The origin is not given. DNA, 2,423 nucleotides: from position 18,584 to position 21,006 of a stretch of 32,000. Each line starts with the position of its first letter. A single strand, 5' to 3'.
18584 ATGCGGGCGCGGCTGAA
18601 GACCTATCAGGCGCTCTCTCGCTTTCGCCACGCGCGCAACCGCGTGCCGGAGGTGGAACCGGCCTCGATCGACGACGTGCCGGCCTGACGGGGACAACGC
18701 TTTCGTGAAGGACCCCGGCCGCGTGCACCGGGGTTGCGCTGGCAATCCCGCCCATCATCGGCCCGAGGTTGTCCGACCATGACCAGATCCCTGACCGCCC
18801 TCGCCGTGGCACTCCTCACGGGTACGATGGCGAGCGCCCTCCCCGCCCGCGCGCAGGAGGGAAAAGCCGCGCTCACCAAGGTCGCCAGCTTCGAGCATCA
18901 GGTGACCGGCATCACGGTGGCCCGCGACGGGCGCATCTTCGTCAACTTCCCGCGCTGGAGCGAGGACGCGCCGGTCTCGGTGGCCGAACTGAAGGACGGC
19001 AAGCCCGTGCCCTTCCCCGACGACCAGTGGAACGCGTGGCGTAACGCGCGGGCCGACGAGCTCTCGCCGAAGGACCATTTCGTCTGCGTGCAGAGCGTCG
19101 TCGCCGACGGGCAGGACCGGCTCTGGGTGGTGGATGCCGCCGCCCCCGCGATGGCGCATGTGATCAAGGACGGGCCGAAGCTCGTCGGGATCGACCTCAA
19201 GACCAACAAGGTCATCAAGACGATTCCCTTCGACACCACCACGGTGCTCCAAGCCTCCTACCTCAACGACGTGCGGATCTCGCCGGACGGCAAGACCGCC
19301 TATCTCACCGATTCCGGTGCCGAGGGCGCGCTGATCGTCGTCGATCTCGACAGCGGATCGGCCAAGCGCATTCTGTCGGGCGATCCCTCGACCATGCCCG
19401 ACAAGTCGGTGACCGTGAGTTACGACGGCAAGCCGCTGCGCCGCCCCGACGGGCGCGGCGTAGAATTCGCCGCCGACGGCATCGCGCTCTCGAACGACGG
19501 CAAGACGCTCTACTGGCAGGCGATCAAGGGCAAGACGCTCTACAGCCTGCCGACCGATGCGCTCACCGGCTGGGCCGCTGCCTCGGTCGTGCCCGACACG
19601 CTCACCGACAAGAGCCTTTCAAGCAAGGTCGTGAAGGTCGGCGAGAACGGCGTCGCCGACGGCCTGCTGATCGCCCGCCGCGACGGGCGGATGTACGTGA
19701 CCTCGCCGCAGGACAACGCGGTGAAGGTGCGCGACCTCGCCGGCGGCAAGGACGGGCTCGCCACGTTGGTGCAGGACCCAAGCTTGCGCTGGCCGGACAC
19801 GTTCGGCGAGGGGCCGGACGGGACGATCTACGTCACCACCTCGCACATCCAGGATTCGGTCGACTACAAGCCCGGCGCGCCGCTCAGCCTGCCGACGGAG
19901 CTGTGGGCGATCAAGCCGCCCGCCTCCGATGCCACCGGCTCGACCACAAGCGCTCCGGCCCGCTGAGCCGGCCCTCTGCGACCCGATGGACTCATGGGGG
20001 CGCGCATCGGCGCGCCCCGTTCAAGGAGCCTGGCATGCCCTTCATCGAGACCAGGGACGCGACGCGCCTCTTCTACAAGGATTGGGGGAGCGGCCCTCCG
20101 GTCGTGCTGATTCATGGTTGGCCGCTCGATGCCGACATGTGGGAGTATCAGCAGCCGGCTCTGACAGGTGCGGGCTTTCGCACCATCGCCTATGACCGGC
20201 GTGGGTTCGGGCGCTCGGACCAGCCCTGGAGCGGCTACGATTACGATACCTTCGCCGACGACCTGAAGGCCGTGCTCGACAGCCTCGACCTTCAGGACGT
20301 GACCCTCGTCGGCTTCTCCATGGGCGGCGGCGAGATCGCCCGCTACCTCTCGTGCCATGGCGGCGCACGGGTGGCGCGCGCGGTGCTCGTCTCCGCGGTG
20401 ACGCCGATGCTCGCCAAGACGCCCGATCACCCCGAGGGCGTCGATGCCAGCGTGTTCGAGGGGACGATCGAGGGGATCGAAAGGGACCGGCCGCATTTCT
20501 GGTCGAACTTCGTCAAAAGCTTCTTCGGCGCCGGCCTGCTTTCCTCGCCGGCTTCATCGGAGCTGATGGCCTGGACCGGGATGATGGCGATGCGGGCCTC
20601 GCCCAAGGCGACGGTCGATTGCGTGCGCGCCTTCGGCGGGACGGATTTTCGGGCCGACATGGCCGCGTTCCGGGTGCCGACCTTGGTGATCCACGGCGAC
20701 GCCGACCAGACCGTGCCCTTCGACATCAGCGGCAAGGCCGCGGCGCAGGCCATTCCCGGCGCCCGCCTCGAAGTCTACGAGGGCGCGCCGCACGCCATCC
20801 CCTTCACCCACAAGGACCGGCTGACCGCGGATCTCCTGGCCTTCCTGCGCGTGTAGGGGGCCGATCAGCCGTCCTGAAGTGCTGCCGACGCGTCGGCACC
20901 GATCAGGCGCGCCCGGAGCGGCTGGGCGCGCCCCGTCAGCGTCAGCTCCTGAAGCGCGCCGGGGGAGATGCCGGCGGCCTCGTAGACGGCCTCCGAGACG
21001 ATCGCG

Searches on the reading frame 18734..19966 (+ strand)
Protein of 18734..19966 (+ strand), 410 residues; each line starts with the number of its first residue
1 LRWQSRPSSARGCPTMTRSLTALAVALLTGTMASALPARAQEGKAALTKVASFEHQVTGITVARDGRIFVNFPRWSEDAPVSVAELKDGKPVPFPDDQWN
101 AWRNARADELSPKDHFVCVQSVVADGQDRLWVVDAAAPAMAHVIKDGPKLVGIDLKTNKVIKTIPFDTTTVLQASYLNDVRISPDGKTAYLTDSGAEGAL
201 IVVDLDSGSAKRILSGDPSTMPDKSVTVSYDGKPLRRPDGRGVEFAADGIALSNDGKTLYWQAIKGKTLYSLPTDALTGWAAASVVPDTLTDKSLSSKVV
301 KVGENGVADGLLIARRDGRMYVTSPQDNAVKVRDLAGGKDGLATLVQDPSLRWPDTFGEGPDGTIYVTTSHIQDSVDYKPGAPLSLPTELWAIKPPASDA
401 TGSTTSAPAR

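Call 26: search_protein_families(library=pfam, proteins=[window:18734-19966:+], max_evalue=0.001)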
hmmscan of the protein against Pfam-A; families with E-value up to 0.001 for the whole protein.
window:18734-19966:+ (410 aa): 2 families
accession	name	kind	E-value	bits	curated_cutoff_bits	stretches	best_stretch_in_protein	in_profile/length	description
PF03022.22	MRJP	-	2.6e-20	73.4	19.8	1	118-336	2-215/288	Major royal jelly protein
PF08450.18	SGL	-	1e-07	32.3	26.3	0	248-370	137-245/246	SMP-30/Gluconolactonase/LRE-like region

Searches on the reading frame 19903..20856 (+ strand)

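Call 26: search_protein_families(library=pfam, proteins=[window:19903-20856:+], max_evalue=0.001)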
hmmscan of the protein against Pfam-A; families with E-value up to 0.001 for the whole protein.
window:19903-20856:+ (317 aa): 5 families
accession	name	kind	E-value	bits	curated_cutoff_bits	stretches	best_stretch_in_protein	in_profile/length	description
PF00561.26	Abhydrolase_1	-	2.8e-37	129.1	25.8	1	65-303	1-244/245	alpha/beta hydrolase fold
PF12697.13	Abhydrolase_6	-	1.9e-24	88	26.3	1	67-306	1-213/217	Alpha/beta hydrolase family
PF12146.15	Hydrolase_4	-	1.1e-19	71.1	27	1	67-299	7-234/239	Serine aminopeptidase, S33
PF02230.22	Abhydrolase_2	-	0.00023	21.5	23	0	128-185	102-158/217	Phospholipase/Carboxylesterase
PF01738.24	DLH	-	0.00072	19.6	21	0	226-298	108-187/217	Dienelactone hydrolase family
